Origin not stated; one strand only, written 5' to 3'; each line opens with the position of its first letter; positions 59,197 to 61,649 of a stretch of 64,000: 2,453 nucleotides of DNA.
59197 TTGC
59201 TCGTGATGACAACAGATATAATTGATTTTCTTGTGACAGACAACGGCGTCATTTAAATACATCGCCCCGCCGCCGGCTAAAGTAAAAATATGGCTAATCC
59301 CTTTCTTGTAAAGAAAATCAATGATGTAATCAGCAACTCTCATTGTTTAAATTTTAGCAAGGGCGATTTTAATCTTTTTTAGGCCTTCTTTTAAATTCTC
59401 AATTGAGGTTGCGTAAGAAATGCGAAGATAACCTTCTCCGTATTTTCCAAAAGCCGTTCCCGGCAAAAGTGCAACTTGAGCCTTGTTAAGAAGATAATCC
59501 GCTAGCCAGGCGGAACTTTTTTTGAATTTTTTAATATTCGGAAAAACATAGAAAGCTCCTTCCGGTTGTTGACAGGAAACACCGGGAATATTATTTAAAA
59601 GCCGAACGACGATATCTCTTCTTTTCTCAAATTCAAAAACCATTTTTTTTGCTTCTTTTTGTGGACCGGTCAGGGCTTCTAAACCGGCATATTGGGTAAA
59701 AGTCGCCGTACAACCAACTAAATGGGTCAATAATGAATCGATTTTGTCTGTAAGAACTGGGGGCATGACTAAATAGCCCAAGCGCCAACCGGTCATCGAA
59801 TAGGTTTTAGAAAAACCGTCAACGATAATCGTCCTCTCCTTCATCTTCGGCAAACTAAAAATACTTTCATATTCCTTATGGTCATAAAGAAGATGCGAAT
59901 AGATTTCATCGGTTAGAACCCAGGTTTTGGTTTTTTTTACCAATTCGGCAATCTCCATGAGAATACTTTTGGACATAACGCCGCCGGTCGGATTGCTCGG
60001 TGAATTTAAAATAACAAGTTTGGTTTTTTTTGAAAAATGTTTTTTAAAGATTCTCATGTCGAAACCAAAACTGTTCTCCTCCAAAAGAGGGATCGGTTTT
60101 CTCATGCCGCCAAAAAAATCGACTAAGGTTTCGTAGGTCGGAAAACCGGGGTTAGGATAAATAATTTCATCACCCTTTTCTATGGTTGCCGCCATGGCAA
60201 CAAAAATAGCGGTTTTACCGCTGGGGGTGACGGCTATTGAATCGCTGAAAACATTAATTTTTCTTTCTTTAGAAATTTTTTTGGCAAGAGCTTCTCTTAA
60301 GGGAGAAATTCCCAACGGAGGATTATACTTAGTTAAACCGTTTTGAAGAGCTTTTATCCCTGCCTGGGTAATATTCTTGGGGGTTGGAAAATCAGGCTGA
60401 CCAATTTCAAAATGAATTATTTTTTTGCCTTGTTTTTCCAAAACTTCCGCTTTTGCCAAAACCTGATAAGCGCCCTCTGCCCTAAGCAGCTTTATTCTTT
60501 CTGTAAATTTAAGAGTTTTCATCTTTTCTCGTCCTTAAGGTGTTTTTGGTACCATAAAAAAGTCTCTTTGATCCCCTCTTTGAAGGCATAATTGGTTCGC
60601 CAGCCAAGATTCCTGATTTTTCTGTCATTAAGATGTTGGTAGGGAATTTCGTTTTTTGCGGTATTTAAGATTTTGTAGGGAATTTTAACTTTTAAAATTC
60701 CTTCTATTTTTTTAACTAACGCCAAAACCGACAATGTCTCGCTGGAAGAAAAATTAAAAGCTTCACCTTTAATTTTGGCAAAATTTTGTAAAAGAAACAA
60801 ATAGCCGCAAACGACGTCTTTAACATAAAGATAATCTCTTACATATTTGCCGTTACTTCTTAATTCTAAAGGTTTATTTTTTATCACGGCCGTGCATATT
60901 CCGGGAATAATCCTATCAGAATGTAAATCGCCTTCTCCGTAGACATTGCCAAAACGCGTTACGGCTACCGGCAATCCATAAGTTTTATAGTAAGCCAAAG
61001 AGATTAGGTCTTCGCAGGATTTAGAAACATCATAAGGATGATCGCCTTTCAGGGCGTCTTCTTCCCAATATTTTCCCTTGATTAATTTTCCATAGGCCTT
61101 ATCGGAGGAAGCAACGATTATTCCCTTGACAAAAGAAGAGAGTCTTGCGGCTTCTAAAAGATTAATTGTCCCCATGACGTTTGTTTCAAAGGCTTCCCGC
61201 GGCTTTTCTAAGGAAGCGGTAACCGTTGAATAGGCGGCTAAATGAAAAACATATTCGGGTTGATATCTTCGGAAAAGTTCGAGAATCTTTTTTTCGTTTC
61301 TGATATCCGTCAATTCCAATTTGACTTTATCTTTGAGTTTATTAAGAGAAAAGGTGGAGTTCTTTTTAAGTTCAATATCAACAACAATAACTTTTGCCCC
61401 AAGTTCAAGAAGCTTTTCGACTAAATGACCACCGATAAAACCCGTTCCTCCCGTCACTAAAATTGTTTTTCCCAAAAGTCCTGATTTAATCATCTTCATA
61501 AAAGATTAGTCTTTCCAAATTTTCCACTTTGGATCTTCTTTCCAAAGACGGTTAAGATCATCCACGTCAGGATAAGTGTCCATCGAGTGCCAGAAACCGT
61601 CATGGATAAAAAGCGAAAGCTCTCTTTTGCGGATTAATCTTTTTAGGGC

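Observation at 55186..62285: CDP-3,6-dideoxyhexose pathway core (ddhA, ddhB-like, E1 dehydratase) combined with an acetolactate-synthase-like TPP enzyme and an aspartate-aminotransferase-fold aminotransferase: candidate pathway to a branched and/or aminated dideoxy sugar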

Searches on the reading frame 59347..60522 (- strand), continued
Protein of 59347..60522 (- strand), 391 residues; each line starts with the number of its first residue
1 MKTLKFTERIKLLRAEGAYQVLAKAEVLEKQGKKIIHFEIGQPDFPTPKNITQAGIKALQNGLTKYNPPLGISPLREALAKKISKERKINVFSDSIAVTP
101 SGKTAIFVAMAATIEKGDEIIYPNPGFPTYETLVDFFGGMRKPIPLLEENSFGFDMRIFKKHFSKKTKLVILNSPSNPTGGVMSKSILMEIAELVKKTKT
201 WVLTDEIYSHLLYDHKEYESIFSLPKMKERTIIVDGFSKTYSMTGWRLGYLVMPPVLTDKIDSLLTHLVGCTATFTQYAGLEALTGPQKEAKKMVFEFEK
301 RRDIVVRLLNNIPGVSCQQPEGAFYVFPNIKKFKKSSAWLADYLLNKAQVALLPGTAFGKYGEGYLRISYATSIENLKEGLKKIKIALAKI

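Call 49: find_encoding_contigs(protein=P0197, flank=6000, max_places=1)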
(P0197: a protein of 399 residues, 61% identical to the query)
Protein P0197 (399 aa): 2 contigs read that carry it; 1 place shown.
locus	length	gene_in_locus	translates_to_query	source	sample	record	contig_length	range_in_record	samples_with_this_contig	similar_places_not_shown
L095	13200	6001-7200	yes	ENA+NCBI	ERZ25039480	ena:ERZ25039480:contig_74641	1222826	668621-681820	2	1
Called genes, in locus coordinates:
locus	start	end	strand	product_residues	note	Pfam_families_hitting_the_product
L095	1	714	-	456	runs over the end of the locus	-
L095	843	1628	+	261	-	PF00483:NTP_transferase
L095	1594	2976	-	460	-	-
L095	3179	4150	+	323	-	PF01073:3Beta_HSD, PF01370:Epimerase, PF02719:Polysacc_synt_2, PF04321:RmlD_sub_bind, PF07993:NAD_binding_4, PF08659:KR (faint), PF13460:NAD_binding_10, PF16363:GDP_Man_Dehyd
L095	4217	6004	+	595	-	PF02776:TPP_enzyme_N, PF00205:TPP_enzyme_M, PF02775:TPP_enzyme_C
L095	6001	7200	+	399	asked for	PF00155:Aminotran_1_2, PF01053:Cys_Met_Meta_PP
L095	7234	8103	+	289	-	PF00456:Transketolase_N, PF13292:DXP_synthase_N (weak)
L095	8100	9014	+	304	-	PF02779:Transket_pyr, PF02780:Transketolase_C, PF22613:Transketolase_C_1 (weak)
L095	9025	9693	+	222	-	PF00702:Hydrolase, PF13419:HAD_2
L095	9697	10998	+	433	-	PF01041:DegT_DnrJ_EryC1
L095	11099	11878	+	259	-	PF08003:Methyltransf_9 (weak), PF13489:Methyltransf_23, PF07021:MetW, PF13847:Methyltransf_31, PF08241:Methyltransf_11, PF08242:Methyltransf_12, PF13649:Methyltransf_25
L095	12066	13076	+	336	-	PF00535:Glycos_transf_2, PF10111:Glyco_tranf_2_2, PF13641:Glyco_tranf_2_3, PF13632:Glyco_trans_2_3 (weak)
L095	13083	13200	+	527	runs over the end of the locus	-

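Call 50: find_encoding_contigs(protein=P0145, flank=6000, max_places=1)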
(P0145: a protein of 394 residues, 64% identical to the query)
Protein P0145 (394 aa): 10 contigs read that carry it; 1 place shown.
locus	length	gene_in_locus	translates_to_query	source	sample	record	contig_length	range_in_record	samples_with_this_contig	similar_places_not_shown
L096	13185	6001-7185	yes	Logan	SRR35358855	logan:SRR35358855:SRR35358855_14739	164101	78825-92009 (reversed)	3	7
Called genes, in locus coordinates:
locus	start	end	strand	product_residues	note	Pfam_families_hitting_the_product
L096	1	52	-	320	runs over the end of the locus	PF04321:RmlD_sub_bind, PF01370:Epimerase, PF16363:GDP_Man_Dehyd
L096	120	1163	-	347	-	PF00657:Lipase_GDSL, PF13472:Lipase_GDSL_2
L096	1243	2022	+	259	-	PF00483:NTP_transferase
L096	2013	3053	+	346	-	PF01073:3Beta_HSD, PF01370:Epimerase, PF02719:Polysacc_synt_2 (faint), PF04321:RmlD_sub_bind, PF16363:GDP_Man_Dehyd, PF07993:NAD_binding_4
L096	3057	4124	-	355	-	PF00535:Glycos_transf_2, PF13641:Glyco_tranf_2_3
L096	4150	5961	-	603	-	PF02776:TPP_enzyme_N, PF00205:TPP_enzyme_M, PF02775:TPP_enzyme_C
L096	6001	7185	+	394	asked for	PF00155:Aminotran_1_2, PF00266:Aminotran_5 (weak), PF01053:Cys_Met_Meta_PP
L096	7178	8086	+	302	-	PF01370:Epimerase, PF04321:RmlD_sub_bind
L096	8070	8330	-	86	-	PF00696:AA_kinase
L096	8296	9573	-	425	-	PF01041:DegT_DnrJ_EryC1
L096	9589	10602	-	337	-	PF01073:3Beta_HSD, PF01370:Epimerase, PF02719:Polysacc_synt_2 (weak), PF04321:RmlD_sub_bind, PF16363:GDP_Man_Dehyd, PF07993:NAD_binding_4 (weak)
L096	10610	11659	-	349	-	PF00535:Glycos_transf_2, PF13641:Glyco_tranf_2_3 (weak)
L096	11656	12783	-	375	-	PF00534:Glycos_transf_1, PF13692:Glyco_trans_1_4 (weak), PF26337:Gtf3_C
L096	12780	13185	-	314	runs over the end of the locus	PF01073:3Beta_HSD (weak), PF01370:Epimerase, PF02719:Polysacc_synt_2, PF04321:RmlD_sub_bind, PF13460:NAD_binding_10 (faint), PF16363:GDP_Man_Dehyd, PF07993:NAD_binding_4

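Call 52: find_encoding_contigs(protein=P0164, flank=7000, max_places=1)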
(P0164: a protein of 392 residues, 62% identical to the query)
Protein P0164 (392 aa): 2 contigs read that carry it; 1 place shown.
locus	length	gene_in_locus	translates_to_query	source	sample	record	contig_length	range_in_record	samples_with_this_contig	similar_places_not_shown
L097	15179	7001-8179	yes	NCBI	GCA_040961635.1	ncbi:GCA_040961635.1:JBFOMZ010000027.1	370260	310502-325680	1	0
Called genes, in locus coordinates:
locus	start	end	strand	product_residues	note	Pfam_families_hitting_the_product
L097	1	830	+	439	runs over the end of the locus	PF02812:ELFV_dehydrog_N, PF00208:ELFV_dehydrog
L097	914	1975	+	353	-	PF23473:LysM3_LYK4_5 (weak), PF01476:LysM, PF01551:Peptidase_M23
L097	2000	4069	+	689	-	-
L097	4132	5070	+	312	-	PF00535:Glycos_transf_2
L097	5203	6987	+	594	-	PF02776:TPP_enzyme_N, PF00205:TPP_enzyme_M, PF02775:TPP_enzyme_C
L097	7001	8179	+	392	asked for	PF00155:Aminotran_1_2, PF01053:Cys_Met_Meta_PP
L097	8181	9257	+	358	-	PF01073:3Beta_HSD, PF01370:Epimerase, PF02719:Polysacc_synt_2 (faint), PF07993:NAD_binding_4, PF16363:GDP_Man_Dehyd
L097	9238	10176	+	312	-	PF02475:TRM5-TYW2_MTfase (weak), PF05050:Methyltransf_21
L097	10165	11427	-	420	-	PF01041:DegT_DnrJ_EryC1, PF01212:Beta_elim_lyase (weak)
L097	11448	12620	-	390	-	PF13489:Methyltransf_23, PF08241:Methyltransf_11, PF08242:Methyltransf_12, PF13649:Methyltransf_25, PF13847:Methyltransf_31, PF22674:C2185-like_N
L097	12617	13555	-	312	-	PF00535:Glycos_transf_2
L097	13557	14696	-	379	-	PF02350:Epimerase_2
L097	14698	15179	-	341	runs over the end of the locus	PF03102:NeuB, PF08666:SAF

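Call 53: find_encoding_contigs(protein=P0153, flank=7000, max_places=1)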
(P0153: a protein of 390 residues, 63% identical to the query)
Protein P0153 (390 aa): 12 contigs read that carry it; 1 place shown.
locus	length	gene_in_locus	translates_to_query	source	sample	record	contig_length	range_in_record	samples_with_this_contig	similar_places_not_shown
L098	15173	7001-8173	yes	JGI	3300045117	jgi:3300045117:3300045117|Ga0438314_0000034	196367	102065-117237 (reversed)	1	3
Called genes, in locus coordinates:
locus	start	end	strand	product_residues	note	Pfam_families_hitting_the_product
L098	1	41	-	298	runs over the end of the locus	PF02475:TRM5-TYW2_MTfase (weak), PF05050:Methyltransf_21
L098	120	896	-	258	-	PF02475:TRM5-TYW2_MTfase (weak), PF05050:Methyltransf_21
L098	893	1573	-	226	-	PF13489:Methyltransf_23 (weak), PF13649:Methyltransf_25 (weak), PF13847:Methyltransf_31 (weak), PF08241:Methyltransf_11, PF08242:Methyltransf_12 (weak)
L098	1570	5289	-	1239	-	-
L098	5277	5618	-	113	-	-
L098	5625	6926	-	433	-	PF01041:DegT_DnrJ_EryC1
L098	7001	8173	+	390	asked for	PF00155:Aminotran_1_2, PF01053:Cys_Met_Meta_PP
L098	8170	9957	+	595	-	PF02776:TPP_enzyme_N, PF00205:TPP_enzyme_M, PF02775:TPP_enzyme_C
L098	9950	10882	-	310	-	PF00535:Glycos_transf_2 (faint)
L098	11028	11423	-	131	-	PF00583:Acetyltransf_1 (weak), PF13302:Acetyltransf_3, PF13420:Acetyltransf_4 (weak)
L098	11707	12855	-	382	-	PF00155:Aminotran_1_2, PF00266:Aminotran_5, PF01041:DegT_DnrJ_EryC1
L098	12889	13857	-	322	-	PF00106:adh_short (weak), PF01073:3Beta_HSD, PF01370:Epimerase, PF02719:Polysacc_synt_2, PF04321:RmlD_sub_bind, PF08659:KR (weak), PF16363:GDP_Man_Dehyd, PF07993:NAD_binding_4, +1 more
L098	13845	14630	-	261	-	PF00483:NTP_transferase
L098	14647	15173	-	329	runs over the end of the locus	PF13506:Glyco_transf_21, PF13641:Glyco_tranf_2_3, PF00535:Glycos_transf_2, PF10111:Glyco_tranf_2_2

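Call 54: find_encoding_contigs(protein=P0175, flank=7000, max_places=1)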
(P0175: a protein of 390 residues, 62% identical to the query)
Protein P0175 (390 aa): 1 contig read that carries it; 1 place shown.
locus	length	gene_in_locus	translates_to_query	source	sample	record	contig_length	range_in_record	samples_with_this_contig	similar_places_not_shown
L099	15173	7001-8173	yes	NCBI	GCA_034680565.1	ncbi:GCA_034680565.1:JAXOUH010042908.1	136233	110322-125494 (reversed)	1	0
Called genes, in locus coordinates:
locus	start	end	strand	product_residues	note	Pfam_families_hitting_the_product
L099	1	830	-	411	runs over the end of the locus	PF00155:Aminotran_1_2 (weak), PF01041:DegT_DnrJ_EryC1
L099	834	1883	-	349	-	PF02779:Transket_pyr, PF02780:Transketolase_C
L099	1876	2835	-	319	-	PF00676:E1_dh, PF02775:TPP_enzyme_C (weak), PF13292:DXP_synthase_N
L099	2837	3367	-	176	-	PF00534:Glycos_transf_1, PF13692:Glyco_trans_1_4, PF26337:Gtf3_C (weak)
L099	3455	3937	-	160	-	-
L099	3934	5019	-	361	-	PF01118:Semialdhyde_dh, PF02774:Semialdhyde_dhC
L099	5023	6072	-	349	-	PF03447:NAD_binding_3, PF00742:Homoserine_dh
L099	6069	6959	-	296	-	PF00696:AA_kinase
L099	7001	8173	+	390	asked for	PF00155:Aminotran_1_2, PF01053:Cys_Met_Meta_PP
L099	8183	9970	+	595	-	PF02776:TPP_enzyme_N, PF00205:TPP_enzyme_M, PF02775:TPP_enzyme_C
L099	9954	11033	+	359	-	PF01073:3Beta_HSD, PF01370:Epimerase, PF02719:Polysacc_synt_2 (faint), PF04321:RmlD_sub_bind, PF16363:GDP_Man_Dehyd, PF07993:NAD_binding_4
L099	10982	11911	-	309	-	PF03966:Trm112p (weak), PF01209:Ubie_methyltran, PF08003:Methyltransf_9 (weak), PF13489:Methyltransf_23, PF13847:Methyltransf_31, PF08241:Methyltransf_11, PF08242:Methyltransf_12, PF13649:Methyltransf_25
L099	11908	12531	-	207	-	PF05219:DREV (weak), PF13489:Methyltransf_23, PF13847:Methyltransf_31, PF08241:Methyltransf_11, PF08242:Methyltransf_12 (weak), PF13649:Methyltransf_25 (weak)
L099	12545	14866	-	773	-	PF09586:YfhO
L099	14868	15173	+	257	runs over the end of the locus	PF01209:Ubie_methyltran (weak), PF13489:Methyltransf_23, PF03848:TehB (weak), PF13847:Methyltransf_31, PF08241:Methyltransf_11, PF08242:Methyltransf_12, PF13649:Methyltransf_25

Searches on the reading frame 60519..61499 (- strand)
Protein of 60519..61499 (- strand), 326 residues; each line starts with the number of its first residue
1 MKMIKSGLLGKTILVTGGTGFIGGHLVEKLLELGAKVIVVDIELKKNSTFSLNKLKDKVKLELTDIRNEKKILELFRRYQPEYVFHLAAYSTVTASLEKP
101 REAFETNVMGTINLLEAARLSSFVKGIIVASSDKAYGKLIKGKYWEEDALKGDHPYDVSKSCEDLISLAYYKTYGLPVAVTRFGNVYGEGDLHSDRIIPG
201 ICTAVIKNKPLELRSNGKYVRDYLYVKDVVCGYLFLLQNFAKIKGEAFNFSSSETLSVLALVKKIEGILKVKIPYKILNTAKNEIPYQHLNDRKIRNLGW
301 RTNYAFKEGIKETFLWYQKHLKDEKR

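Call 3: search_protein_families(library=pfam, proteins=[window:60519-61499:-])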
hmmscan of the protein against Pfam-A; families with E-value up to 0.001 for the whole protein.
window:60519-61499:- (326 aa): 8 families
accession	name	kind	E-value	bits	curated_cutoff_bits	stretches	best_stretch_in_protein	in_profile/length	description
PF16363.11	GDP_Man_Dehyd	-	9.3e-54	183.5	27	1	14-313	1-332/332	GDP-mannose 4,6 dehydratase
PF01370.27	Epimerase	-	7.9e-52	176.5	20.9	1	13-249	1-238/240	NAD dependent epimerase/dehydratase family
PF02719.21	Polysacc_synt_2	-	9.5e-24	84.5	20.2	1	13-213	1-194/293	Polysaccharide biosynthesis protein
PF01073.25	3Beta_HSD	-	4e-16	59.3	22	1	14-233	1-225/280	3-beta hydroxysteroid dehydrogenase/isomerase family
PF07993.18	NAD_binding_4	-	1.9e-12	47.3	20.1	1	15-191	1-215/258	Male sterility protein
PF04321.23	RmlD_sub_bind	-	3.6e-12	46.4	27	1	12-189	2-154/287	RmlD substrate binding domain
PF00106.31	adh_short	-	4e-06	26.9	26.6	1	11-117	1-118/195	short chain dehydrogenase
PF08659.16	KR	-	2.8e-05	24.5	22.6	1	12-144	2-149/180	KR domain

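Call 4: search_protein_families(library=ncbifam, proteins=[window:60519-61499:-])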
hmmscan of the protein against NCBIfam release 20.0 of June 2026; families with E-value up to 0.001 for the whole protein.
window:60519-61499:- (326 aa): 75 families (the best 25 are shown)
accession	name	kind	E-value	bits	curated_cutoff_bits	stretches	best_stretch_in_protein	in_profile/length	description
TIGR02622.1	CDP_4_6_dhtase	equivalog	5.4e-62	210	278.45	1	10-322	4-335/352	CDP-glucose 4,6-dehydratase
TIGR01181.1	dTDP_gluc_dehyt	equivalog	1.5e-56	191.9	365.1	1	13-320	2-314/321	dTDP-glucose 4,6-dehydratase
TIGR01179.1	galE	equivalog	1.6e-41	142.3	262.3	1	13-321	2-329/332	UDP-glucose 4-epimerase GalE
TIGR04180.1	EDH_00030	hypoth_equivalog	3.2e-40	138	475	1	13-274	1-261/297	NAD-dependent 4,6-dehydratase LegB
NF007582.0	PRK10217.1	equivalog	1e-37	130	698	1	11-318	2-332/355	dTDP-glucose 4,6-dehydratase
NF007490.0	PRK10084.1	subfamily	7.9e-34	117.2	649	1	13-319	3-336/361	dTDP-glucose 4,6-dehydratase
NF007956.0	PRK10675.1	subfamily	2.2e-27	96.1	394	2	13-160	3-153/338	UDP-glucose 4-epimerase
TIGR02197.1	heptose_epim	equivalog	1.6e-24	86.7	274.6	1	13-298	1-290/316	ADP-glyceromanno-heptose 6-epimerase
NF011728.1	PRK15181.1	equivalog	6.8e-18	64.8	760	1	8-317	13-337/348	Vi polysaccharide biosynthesis UDP-N-acetylglucosaminuronic acid C-4 epimerase TviC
NF047922.1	GDPFucSynFcl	equivalog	1.9e-17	63.7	500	1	63-321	36-305/308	GDP-L-fucose synthase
TIGR04130.1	FnlA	equivalog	3.4e-15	55.8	730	1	10-136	4-128/337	UDP-N-acetylglucosamine 4,6-dehydratase/5-epimerase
TIGR03589.1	PseB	equivalog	7.4e-15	54.7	407.75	1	10-136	4-129/324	UDP-N-acetylglucosamine 4,6-dehydratase (inverting)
TIGR01472.1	gmd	equivalog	1.1e-14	54.5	415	1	12-276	2-275/342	GDP-mannose 4,6-dehydratase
NF043036.1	ErythonDh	equivalog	3.1e-14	52.9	325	1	13-170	3-163/321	D-erythronate dehydrogenase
NF052578.1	StrlDmthSdmBMthl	equivalog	8.7e-13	48.7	600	1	12-250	2-227/328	sterol demethylase protein SdmB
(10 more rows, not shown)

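Call 9: search_solved_structures(query=window:60519-61499:-, max_evalue=1e-25)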
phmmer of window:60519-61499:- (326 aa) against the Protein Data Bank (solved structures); distinct sequences matched with E-value up to 1e-25: 17.
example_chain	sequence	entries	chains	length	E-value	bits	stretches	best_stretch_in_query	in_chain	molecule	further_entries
6bi4_A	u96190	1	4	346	7.8e-41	143.8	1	12-320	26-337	dTDP-glucose 4,6-dehydratase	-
1rkx_A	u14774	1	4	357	2.2e-39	139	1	9-310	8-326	CDP-glucose-4,6-dehydratase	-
1orr_A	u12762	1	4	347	1.1e-38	136.7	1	13-320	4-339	CDP-tyvelose-2-epimerase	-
4zrm_A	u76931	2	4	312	6.5e-37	130.9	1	12-321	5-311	UDP-glucose 4-epimerase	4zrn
2hun_A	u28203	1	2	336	6.7e-37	130.8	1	12-320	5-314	336aa long hypothetical dTDP-glucose 4,6-dehydratase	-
9rl0_E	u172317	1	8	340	1.9e-36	129.3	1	13-319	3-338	CDP-tyvelose 2-epimerase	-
8du1_A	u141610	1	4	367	1.4e-34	123.2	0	130-318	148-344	dTDP-glucose 4,6-dehydratase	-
8shh_A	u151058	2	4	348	4.6e-34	121.5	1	12-319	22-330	dTDP-glucose 4,6-dehydratase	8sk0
1wvg_A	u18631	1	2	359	9.8e-34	120.4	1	9-323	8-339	CDP-glucose 4,6-dehydratase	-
2p5u_A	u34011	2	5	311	1.9e-31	112.9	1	13-313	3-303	UDP-glucose 4-epimerase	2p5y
1bxk_A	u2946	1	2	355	1.4e-30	110.1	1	12-279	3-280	PROTEIN (DTDP-GLUCOSE 4,6-DEHYDRATASE)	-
6vlo_A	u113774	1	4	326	1.5e-30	110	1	11-319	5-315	Putative dTDP-D-glucose 4,6-dehydratase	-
1g1a_A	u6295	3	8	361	3.1e-30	108.9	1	13-319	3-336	DTDP-D-GLUCOSE 4,6-DEHYDRATASE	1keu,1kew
6pmh_A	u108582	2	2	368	5.9e-30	108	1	10-319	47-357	UDP-glucose 4-epimerase related protein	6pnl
1r66_A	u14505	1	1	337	5.2e-29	104.9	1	13-319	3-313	TDP-glucose-4,6-dehydratase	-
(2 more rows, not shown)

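Call 34: search_solved_structures(query=window:60519-61499:-, max_evalue=1e-36, show_alignments=2)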
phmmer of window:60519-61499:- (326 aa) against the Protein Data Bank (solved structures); distinct sequences matched with E-value up to 1e-36: 5.
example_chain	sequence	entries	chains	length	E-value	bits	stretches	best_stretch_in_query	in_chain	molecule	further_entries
6bi4_A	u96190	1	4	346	7.8e-41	143.8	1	12-320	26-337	dTDP-glucose 4,6-dehydratase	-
1rkx_A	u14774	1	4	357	2.2e-39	139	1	9-310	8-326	CDP-glucose-4,6-dehydratase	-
1orr_A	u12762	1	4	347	1.1e-38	136.7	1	13-320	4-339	CDP-tyvelose-2-epimerase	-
4zrm_A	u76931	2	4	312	6.5e-37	130.9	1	12-321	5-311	UDP-glucose 4-epimerase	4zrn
2hun_A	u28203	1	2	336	6.7e-37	130.8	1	12-320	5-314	336aa long hypothetical dTDP-glucose 4,6-dehydratase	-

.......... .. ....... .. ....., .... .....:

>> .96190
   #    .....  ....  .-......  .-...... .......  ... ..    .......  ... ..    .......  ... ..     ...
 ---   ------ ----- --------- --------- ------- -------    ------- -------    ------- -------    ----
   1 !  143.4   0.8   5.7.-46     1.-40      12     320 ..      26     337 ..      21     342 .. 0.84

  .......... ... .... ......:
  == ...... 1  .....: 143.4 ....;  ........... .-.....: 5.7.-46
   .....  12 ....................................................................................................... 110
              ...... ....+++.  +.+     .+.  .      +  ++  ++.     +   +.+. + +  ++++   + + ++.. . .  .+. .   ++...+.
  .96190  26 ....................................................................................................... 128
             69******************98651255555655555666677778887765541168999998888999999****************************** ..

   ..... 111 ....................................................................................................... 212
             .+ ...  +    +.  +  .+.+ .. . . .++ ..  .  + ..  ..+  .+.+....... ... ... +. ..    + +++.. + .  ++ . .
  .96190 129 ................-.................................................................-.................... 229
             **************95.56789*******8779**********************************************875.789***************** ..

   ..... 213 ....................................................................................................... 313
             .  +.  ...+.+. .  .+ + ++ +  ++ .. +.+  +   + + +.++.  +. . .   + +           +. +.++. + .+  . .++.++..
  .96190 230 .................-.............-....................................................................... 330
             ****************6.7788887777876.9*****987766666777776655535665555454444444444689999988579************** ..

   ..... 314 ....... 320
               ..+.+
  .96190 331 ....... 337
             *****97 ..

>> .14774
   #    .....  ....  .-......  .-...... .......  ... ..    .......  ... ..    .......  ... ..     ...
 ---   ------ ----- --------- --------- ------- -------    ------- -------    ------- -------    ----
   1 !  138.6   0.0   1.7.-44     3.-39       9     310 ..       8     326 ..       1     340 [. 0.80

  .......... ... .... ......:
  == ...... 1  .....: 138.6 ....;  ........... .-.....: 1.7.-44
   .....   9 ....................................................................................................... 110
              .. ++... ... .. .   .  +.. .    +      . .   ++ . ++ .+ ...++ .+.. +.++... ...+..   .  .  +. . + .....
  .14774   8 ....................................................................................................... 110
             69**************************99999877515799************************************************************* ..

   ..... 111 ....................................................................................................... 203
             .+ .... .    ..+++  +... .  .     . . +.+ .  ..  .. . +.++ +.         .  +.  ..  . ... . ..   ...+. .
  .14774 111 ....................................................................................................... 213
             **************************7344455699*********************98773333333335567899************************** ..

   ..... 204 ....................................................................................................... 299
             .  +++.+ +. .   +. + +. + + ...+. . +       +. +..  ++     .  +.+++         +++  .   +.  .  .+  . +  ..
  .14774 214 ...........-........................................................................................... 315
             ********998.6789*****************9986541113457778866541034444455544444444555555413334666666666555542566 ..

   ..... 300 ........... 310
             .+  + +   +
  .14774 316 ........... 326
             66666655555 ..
